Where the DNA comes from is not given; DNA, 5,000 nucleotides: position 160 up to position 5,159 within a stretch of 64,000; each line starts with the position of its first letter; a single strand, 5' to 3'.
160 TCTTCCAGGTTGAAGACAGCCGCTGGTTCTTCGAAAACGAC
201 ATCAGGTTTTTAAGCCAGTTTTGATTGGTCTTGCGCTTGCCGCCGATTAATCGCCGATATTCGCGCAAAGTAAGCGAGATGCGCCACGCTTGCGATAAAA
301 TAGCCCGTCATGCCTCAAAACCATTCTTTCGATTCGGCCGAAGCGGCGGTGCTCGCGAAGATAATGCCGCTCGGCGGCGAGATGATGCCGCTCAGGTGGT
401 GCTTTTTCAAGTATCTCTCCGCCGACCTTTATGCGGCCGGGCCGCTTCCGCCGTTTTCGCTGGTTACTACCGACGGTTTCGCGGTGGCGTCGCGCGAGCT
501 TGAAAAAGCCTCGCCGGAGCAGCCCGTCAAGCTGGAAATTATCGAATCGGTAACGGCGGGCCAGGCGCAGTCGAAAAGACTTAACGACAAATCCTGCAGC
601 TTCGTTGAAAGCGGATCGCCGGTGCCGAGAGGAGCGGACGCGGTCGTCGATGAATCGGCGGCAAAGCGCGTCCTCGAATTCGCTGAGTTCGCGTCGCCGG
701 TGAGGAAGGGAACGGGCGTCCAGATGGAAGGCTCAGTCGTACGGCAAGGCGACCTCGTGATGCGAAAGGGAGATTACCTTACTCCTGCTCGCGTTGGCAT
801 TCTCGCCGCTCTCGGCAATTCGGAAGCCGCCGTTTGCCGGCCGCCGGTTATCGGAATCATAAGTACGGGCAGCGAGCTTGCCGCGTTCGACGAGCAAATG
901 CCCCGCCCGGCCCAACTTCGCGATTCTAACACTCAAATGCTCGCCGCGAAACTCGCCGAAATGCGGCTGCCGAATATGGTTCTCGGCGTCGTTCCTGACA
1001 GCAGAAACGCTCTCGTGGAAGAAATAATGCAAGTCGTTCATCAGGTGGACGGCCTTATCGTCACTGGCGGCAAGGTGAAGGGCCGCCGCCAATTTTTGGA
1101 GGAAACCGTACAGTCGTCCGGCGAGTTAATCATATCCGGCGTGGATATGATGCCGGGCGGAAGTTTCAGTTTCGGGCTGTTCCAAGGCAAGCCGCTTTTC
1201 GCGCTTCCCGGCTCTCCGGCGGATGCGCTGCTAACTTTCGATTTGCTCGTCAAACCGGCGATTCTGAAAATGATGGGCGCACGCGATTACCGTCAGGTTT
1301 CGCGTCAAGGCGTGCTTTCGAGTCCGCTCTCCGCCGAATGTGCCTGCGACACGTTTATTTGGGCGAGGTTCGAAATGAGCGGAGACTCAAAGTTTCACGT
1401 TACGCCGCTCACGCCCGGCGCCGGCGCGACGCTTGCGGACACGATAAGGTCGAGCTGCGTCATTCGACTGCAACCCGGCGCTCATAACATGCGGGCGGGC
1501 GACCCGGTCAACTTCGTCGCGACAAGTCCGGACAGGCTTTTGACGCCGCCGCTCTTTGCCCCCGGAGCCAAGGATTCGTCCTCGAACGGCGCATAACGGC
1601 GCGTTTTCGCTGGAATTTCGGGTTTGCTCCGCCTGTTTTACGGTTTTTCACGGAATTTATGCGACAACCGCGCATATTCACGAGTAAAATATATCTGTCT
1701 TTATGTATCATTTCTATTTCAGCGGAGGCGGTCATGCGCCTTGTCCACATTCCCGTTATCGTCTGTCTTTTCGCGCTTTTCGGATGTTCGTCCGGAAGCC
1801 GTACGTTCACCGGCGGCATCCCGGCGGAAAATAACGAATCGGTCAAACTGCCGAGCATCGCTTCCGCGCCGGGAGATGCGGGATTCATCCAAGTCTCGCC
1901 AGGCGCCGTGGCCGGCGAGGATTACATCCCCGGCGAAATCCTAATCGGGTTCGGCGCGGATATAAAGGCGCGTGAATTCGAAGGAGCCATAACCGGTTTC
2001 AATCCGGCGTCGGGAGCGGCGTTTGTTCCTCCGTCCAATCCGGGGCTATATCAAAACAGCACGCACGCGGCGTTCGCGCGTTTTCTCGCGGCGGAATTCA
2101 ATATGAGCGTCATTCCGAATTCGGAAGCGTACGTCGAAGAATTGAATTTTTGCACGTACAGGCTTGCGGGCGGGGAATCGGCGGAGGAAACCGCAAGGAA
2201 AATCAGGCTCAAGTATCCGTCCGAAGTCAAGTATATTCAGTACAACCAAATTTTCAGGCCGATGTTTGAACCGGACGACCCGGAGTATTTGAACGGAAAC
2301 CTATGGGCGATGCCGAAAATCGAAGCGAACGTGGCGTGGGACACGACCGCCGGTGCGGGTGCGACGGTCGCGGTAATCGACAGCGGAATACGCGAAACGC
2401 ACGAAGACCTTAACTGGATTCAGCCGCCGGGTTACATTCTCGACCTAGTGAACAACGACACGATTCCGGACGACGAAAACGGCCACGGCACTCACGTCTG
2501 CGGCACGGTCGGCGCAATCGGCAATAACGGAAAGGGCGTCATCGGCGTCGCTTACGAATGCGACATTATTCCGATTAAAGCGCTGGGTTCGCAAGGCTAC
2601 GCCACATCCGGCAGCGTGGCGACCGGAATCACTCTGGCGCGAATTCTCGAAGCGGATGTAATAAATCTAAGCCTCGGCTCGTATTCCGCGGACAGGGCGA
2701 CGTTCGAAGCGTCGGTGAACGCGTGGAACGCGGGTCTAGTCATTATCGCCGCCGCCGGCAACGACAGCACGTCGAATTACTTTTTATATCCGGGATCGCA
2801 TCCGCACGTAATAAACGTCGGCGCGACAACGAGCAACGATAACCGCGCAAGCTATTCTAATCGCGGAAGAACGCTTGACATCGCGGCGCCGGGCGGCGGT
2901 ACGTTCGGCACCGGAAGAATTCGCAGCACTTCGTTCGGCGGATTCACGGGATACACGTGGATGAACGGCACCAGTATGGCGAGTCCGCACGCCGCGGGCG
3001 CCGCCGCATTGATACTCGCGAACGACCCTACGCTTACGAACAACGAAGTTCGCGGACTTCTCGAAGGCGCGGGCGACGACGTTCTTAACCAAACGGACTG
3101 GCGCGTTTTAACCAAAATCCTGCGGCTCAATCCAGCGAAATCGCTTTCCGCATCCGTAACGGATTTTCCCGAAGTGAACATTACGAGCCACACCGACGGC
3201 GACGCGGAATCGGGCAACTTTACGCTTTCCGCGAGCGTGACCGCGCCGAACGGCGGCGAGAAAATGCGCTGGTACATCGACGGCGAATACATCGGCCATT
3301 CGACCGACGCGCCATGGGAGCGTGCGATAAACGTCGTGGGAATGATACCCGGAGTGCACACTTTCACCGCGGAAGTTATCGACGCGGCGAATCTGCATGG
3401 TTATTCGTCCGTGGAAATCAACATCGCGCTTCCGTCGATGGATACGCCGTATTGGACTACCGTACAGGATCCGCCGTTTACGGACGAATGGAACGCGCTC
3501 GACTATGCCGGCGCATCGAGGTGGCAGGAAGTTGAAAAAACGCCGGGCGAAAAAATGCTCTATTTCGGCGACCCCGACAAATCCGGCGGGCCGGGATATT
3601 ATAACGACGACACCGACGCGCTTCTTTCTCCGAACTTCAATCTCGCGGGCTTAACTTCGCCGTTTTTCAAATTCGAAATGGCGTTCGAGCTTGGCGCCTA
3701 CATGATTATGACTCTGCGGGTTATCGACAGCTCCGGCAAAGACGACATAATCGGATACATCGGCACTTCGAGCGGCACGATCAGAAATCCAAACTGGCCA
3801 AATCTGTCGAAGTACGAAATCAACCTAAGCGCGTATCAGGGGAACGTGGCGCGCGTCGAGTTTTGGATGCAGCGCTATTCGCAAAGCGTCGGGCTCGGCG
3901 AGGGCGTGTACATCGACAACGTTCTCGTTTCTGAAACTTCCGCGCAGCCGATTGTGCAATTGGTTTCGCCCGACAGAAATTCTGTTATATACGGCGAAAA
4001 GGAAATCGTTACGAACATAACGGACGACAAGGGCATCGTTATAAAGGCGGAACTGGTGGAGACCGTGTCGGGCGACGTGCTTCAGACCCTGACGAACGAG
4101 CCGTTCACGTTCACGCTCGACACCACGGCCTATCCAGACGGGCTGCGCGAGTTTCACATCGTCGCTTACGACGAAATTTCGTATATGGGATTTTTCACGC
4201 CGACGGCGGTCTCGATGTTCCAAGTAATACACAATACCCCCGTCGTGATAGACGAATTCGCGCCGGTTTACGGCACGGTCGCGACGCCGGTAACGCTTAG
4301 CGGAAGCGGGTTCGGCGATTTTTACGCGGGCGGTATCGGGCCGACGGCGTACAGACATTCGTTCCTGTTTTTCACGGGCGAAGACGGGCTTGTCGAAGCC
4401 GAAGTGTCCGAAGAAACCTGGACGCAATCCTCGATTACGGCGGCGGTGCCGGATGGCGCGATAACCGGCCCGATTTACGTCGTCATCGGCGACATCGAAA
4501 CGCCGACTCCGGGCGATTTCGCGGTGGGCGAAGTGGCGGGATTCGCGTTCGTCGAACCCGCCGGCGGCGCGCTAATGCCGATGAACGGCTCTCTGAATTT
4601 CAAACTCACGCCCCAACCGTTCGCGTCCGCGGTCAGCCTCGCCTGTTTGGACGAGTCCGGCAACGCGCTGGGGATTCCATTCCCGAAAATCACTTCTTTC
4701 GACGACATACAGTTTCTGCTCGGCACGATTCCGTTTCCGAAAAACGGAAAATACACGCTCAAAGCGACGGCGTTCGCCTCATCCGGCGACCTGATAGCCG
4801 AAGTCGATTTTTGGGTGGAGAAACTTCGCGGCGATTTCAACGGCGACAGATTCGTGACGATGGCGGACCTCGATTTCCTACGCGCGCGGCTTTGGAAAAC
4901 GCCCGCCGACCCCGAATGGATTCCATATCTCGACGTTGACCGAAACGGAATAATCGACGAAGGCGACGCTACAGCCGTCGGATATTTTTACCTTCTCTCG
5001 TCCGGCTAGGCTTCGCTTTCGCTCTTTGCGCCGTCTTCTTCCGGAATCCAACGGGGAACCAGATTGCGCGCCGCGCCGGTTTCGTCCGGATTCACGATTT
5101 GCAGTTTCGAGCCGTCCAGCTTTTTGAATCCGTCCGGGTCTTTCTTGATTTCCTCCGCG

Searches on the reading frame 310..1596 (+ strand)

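Call 50: search_protein_families(library=ncbifam, proteins=[window:310-1596:+], max_evalue=1e-10)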
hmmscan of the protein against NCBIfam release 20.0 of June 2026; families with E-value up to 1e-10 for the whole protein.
window:310-1596:+ (428 aa): 7 families
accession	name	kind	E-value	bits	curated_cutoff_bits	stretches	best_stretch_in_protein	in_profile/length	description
NF011068.0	PRK14498.1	equivalog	1.7e-72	244.4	534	1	5-422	10-426/647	molybdopterin biosynthesis protein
NF045515.2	Glp_gephyrin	equivalog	4.7e-70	236.4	475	1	8-402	4-400/403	molybdotransferase-like divisome protein Glp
NF050098.1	MoeA_actino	exception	1.7e-61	208.2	560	1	11-402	7-397/400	molybdopterin molybdotransferase MoeA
NF007960.1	PRK10680.1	equivalog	4.7e-59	200.2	440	1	7-401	3-397/401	molybdopterin molybdotransferase MoeA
NF011060.0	PRK14491.1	equivalog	1e-48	166.2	532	1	5-402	200-591/598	bifunctional molybdopterin-guanine dinucleotide biosynthesis adaptor protein MobB/molybdopterin molybdotransferase MoeA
NF011067.0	PRK14497.1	equivalog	6.8e-41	140.4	536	1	36-338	43-336/546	putative molybdopterin biosynthesis protein MoeA/unknown domain fusion protein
TIGR00177.1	molyb_syn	domain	1.7e-21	76.7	85.35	1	180-316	3-148/148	molybdenum cofactor synthesis domain-containing protein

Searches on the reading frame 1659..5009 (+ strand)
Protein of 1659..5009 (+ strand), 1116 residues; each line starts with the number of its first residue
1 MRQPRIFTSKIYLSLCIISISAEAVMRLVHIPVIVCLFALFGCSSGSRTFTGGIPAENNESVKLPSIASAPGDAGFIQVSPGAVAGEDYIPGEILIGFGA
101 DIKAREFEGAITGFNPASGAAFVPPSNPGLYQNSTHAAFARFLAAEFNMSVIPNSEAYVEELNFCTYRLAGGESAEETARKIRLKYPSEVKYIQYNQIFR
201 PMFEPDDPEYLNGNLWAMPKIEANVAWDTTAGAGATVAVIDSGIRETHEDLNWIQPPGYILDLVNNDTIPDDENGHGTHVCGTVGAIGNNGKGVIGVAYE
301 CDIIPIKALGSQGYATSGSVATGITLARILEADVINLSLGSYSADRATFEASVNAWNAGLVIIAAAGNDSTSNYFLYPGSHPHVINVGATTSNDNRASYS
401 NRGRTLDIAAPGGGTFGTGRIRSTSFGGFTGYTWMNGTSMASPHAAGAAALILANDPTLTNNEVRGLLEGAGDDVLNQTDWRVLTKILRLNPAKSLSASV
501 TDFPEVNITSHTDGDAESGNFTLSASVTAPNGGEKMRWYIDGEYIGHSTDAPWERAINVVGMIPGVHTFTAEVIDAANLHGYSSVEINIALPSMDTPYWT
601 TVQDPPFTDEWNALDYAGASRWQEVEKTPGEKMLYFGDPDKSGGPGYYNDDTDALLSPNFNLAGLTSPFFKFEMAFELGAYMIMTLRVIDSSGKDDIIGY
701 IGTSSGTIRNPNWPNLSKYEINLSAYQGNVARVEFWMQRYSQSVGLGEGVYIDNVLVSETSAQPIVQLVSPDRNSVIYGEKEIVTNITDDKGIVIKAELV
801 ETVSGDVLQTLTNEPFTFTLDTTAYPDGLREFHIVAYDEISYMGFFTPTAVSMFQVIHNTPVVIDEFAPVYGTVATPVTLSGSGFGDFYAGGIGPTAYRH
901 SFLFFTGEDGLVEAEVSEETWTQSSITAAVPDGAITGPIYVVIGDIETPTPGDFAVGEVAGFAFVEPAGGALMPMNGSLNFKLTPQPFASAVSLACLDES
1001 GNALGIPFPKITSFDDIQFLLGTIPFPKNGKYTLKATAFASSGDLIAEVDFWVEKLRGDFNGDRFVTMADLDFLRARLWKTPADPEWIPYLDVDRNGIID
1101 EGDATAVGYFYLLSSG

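Call 50: search_protein_families(library=ncbifam, proteins=[window:1659-5009:+], max_evalue=1e-10)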
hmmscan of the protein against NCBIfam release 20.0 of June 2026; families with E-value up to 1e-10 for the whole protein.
window:1659-5009:+ (1116 aa): 5 families
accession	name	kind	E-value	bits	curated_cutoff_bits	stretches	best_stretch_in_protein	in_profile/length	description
TIGR03921.1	T7SS_mycosin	equivalog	3.4e-45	154.7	278.75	1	223-469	3-260/353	type VII secretion-associated serine protease mycosin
NF033595.1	denti_PrtP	equivalog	1.8e-30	106.2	300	1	335-479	342-485/606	dentilisin complex serine proteinase subunit PrtP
NF049966.1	QH_SP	equivalog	1.9e-15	56.8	165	1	237-469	2-208/219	subtilisin-like serine protease QhpE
TIGR03895.1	protease_PatA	subfamily_domain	1.1e-12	47.6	421.05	1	276-455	1-179/606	PatA/PatG family cyanobactin maturation protease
NF051851.1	AtpSerPepEprS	equivalog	4.3e-12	44.9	1700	0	352-463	225-328/988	autotransporter serine peptidase EprS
